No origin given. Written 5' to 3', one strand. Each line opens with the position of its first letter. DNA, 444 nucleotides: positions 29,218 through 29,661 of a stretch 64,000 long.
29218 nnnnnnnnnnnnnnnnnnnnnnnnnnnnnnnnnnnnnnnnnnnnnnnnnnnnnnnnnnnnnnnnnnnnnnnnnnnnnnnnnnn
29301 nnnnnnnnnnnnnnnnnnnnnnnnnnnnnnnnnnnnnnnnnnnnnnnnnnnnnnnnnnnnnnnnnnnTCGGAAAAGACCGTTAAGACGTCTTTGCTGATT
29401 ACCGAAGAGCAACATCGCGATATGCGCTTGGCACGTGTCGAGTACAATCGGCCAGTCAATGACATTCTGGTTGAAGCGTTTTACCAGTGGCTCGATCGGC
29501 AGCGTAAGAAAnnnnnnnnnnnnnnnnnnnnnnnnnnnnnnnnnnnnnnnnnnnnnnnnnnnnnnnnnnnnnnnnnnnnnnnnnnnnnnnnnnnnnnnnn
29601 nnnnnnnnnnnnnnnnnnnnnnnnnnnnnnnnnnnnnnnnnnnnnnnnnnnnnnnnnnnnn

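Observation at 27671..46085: Genome-scale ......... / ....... repeat system with palindromic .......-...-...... operators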

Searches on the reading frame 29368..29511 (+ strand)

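Call 41: search_protein_families(library=pfam, max_evalue=10, proteins=[window:29368-29511:+])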
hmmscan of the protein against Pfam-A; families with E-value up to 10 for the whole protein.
window:29368-29511:+ (48 aa): 1 family
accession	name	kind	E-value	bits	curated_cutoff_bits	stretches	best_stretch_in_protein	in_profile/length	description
PF22180.2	RH3_dom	-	0.018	15.6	27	1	6-47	9-50/66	RH3 domain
